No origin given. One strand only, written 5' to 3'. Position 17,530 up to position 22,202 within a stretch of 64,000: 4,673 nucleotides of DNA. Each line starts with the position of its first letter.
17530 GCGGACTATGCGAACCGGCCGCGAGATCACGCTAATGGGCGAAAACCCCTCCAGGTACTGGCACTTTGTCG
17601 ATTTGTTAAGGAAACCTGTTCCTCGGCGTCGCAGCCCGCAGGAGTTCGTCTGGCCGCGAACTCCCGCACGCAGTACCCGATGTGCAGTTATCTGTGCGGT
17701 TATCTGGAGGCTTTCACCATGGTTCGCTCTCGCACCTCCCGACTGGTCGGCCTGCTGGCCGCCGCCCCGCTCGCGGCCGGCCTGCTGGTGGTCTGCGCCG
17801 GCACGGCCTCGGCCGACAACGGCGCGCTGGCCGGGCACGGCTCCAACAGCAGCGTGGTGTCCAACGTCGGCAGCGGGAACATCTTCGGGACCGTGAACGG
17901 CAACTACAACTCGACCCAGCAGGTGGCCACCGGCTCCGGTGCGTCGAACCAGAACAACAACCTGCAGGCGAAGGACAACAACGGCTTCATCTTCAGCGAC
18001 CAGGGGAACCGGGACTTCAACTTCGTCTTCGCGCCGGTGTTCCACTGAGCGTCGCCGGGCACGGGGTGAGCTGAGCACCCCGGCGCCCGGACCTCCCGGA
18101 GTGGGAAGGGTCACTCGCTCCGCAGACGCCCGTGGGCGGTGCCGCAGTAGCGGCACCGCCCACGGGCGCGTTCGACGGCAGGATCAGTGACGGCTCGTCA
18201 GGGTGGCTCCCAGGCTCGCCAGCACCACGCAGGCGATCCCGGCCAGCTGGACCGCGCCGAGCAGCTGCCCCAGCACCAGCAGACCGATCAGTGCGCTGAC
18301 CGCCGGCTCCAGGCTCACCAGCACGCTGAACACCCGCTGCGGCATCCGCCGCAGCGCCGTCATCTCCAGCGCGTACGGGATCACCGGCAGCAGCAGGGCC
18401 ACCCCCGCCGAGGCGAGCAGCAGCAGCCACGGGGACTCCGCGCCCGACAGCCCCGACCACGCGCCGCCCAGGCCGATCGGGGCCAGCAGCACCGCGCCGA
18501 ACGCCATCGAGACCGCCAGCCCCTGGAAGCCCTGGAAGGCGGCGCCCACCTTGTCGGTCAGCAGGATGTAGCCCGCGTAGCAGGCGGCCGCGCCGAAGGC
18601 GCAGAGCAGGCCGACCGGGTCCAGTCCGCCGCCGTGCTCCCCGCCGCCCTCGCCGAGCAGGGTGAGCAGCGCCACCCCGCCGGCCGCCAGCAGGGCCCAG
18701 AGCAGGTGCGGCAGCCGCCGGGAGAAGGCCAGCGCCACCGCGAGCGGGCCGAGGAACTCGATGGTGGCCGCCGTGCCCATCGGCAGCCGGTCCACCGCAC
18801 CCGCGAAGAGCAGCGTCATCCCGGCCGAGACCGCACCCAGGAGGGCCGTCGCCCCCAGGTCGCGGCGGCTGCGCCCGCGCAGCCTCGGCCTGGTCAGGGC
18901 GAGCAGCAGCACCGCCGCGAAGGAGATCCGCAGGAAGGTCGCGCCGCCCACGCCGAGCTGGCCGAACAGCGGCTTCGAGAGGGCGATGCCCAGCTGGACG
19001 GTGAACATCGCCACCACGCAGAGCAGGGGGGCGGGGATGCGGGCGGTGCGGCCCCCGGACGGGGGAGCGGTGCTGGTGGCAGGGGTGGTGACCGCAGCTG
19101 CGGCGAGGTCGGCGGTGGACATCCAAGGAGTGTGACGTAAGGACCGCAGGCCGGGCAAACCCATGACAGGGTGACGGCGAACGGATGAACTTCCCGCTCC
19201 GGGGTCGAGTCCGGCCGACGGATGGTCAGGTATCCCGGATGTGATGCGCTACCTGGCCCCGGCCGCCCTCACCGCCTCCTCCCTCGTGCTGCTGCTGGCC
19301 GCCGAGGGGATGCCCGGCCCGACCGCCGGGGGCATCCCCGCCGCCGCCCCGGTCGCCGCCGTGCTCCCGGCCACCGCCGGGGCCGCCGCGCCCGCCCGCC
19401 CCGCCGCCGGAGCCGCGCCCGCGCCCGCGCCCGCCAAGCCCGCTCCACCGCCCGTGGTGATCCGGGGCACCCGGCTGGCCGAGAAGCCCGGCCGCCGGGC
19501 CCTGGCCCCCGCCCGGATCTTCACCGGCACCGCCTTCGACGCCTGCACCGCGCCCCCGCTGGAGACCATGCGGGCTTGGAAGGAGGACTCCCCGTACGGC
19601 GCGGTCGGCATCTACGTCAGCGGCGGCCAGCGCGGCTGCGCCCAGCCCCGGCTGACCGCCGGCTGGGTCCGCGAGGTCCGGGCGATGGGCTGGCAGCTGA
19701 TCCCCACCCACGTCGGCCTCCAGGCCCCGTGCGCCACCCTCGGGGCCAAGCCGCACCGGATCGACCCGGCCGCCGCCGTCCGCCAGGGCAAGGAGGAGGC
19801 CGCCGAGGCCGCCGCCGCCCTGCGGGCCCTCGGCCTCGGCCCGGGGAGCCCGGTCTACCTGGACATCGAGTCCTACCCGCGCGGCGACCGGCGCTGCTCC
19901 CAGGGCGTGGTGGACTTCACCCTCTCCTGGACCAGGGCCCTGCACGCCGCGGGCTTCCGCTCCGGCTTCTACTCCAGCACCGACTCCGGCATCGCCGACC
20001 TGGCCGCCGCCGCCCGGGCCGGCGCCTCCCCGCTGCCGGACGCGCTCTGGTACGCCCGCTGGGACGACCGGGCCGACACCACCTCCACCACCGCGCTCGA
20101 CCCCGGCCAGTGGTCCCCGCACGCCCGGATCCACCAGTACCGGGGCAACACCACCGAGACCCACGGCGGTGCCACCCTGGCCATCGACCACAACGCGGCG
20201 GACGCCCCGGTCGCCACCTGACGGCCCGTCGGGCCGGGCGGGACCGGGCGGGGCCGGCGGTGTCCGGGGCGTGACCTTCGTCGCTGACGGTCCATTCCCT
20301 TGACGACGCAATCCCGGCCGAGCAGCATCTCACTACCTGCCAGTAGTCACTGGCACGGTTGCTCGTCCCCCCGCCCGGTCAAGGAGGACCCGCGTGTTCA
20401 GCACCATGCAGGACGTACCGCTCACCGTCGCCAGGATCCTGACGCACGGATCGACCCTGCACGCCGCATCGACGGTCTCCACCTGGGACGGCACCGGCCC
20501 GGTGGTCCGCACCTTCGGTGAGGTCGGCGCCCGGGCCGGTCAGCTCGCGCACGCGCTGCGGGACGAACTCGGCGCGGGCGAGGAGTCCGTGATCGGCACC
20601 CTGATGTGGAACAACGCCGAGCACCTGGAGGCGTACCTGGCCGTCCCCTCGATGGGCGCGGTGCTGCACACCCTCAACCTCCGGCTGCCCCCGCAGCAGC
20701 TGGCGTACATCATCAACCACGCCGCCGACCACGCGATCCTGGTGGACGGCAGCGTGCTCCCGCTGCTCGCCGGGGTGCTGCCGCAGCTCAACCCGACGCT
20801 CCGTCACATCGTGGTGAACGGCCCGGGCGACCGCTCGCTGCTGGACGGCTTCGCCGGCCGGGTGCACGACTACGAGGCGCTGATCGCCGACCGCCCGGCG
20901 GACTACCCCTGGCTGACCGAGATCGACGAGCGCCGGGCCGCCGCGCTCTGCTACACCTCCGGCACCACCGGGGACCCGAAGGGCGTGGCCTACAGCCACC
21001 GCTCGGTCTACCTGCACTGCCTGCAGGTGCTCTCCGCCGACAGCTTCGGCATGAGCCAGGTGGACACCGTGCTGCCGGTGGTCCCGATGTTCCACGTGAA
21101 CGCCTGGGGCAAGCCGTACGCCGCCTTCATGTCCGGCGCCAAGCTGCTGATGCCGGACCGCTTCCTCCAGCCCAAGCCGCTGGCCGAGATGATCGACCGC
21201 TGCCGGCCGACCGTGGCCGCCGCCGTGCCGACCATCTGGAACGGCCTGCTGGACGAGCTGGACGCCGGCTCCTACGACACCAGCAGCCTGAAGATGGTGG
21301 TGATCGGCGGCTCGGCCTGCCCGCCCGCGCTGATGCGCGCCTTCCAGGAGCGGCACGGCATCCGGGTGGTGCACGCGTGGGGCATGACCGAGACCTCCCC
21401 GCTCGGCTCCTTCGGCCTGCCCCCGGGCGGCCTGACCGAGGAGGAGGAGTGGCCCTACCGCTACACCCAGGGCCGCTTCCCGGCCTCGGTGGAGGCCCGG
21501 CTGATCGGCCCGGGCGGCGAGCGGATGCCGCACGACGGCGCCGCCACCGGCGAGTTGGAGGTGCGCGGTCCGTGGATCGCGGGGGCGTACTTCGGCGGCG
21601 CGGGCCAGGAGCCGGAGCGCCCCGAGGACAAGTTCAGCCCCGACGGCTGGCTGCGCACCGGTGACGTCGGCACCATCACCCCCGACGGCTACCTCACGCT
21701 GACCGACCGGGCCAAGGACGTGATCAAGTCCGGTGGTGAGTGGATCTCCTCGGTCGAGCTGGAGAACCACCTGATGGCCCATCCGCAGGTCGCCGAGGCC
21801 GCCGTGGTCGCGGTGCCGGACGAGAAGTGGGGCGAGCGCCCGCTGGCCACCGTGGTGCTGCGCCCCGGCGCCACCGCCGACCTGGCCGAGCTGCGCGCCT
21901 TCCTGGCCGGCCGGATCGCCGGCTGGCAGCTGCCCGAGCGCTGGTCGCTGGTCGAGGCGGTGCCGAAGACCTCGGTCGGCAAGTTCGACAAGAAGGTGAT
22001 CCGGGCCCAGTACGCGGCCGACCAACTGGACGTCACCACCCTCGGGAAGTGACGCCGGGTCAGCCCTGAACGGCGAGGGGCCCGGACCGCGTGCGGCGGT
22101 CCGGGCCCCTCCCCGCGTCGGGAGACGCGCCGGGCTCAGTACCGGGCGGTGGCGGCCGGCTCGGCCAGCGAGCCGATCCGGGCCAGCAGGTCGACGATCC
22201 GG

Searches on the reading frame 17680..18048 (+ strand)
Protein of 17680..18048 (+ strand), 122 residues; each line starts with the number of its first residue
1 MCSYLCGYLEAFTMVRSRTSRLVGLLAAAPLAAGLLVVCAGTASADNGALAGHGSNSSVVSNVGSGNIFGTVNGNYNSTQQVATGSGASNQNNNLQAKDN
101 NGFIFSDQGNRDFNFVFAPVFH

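Call 6: search_protein_families(library=pfam, proteins=[window:17680-18048:+])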
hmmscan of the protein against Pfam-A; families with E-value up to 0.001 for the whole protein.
window:17680-18048:+ (122 aa): 0 families

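Call 15: search_protein_families(library=ncbifam, proteins=[window:17680-18048:+], max_evalue=0.00001)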
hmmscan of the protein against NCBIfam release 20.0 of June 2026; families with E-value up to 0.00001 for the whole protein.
window:17680-18048:+ (122 aa): 0 families

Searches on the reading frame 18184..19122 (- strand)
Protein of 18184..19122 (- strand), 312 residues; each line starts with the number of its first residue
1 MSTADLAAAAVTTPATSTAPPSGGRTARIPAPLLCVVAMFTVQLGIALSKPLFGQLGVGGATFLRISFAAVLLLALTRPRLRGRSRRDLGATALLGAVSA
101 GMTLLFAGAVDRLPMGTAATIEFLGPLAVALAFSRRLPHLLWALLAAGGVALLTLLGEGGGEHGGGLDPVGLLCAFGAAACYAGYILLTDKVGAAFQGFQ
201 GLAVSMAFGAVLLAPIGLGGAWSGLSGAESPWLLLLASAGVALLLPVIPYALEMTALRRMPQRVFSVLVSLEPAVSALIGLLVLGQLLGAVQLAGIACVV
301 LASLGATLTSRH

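Call 6: search_protein_families(library=pfam, proteins=[window:18184-19122:-])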
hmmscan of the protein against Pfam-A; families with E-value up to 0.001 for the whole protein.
window:18184-19122:- (312 aa): 1 family
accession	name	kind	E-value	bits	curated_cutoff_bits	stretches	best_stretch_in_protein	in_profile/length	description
PF00892.27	EamA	-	1.2e-17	64.9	28.2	2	171-305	3-132/135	EamA-like transporter family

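Call 15: search_protein_families(library=ncbifam, proteins=[window:18184-19122:-], max_evalue=0.00001)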
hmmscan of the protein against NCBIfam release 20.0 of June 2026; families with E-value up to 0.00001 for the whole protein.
window:18184-19122:- (312 aa): 2 families
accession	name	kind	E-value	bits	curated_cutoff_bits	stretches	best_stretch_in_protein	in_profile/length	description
NF007823.0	PRK10532.1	equivalog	9.3e-47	159.5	354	1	33-311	15-284/295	threonine/homoserine exporter RhtA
TIGR00950.1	2A78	equivalog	2.3e-17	63.3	230.2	1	55-304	15-264/264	carboxylate/amino acid/amine transporter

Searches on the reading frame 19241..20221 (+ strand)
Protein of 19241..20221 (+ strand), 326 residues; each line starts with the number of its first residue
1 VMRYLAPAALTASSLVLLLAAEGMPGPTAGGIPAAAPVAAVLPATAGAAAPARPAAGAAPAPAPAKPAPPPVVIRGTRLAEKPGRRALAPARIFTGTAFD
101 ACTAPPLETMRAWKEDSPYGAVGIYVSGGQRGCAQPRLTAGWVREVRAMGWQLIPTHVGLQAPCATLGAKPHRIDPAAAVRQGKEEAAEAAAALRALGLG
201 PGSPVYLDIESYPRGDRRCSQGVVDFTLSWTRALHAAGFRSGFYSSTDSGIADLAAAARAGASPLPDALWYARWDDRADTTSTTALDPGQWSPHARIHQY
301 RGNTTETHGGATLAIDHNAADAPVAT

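Call 6: search_protein_families(library=pfam, proteins=[window:19241-20221:+])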
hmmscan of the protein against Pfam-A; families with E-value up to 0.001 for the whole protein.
window:19241-20221:+ (326 aa): 1 family
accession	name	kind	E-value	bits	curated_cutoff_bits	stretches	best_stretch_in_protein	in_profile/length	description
PF08924.17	Rv2525c_GlyHyd-like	-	3.2e-48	164.9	27.2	1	112-319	2-197/198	Rv2525c-like, glycoside hydrolase-like domain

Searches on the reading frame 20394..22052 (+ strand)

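Call 8: search_protein_families(library=pfam, proteins=[window:20394-22052:+])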
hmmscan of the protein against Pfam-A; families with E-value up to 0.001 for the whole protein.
window:20394-22052:+ (552 aa): 2 families
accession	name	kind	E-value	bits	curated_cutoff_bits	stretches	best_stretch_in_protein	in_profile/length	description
PF00501.34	AMP-binding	-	3e-76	257.1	29.9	1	39-400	22-384/384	AMP-binding enzyme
PF13193.12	AMP-binding_C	-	3.2e-19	70.1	24.5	1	455-530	1-76/76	AMP-binding enzyme C-terminal domain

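Call 15: search_protein_families(library=ncbifam, proteins=[window:20394-22052:+], max_evalue=0.00001)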
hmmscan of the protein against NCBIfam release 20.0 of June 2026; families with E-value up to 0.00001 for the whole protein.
window:20394-22052:+ (552 aa): 105 families (the best 25 are shown)
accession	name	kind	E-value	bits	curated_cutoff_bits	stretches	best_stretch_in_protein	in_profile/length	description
NF004837.0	PRK06187.1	subfamily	9.1e-191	634.7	476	1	4-547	2-529/531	long-chain-fatty-acid--CoA ligase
NF004143.0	PRK05620.1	equivalog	2.6e-175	584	852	1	1-550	1-565/576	long-chain fatty-acid--CoA ligase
NF004674.0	PRK06018.1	subfamily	1.6e-160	535.4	766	1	1-546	1-540/544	long-chain-fatty-acid--CoA ligase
NF005426.0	PRK07008.1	equivalog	7.8e-160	533.1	822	1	2-545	6-540/545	3-(methylthio)propionyl-CoA ligase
NF006020.0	PRK08162.1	subfamily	2.1e-94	316.8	677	1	35-542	41-540/545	acyl-CoA synthetase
NF006182.0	PRK08316.1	subfamily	2.5e-73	247.3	663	1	37-542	35-519/523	fatty acyl-CoA synthetase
NF004797.0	PRK06145.1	equivalog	6.9e-69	232.5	850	1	41-542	30-497/499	acyl-CoA synthetase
NF009233.0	PRK12583.1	subfamily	8.5e-69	232.4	832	1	40-540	47-550/558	fatty acid CoA ligase family protein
NF005714.0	PRK07529.1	subfamily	1.1e-67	228.8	632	1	36-546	61-582/640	acyl-CoA synthetase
NF005801.1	PRK07656.1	equivalog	4.8e-63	213.5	657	1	40-536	28-499/500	FadD3 family acyl-CoA ligase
NF005857.1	PRK07786.1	exception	2.3e-62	211.2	733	1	40-541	36-513/513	fatty-acid--CoA ligase FadD5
NF005307.0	PRK06839.1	equivalog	7.4e-62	209.6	748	1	41-536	30-489/496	o-succinylbenzoate--CoA ligase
NF002966.0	PRK03640.1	equivalog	1.2e-61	208.8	556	1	159-538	120-478/483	o-succinylbenzoate--CoA ligase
NF052269.1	Staph_lig_FadD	equivalog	6.6e-61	206.2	650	1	40-538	29-491/499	long-chain-fatty-acid--CoA ligase FadD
NF052580.1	Str24CoAsynCasG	equivalog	1.6e-60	205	750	1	40-537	67-547/548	steroid-24-oyl-CoA synthetase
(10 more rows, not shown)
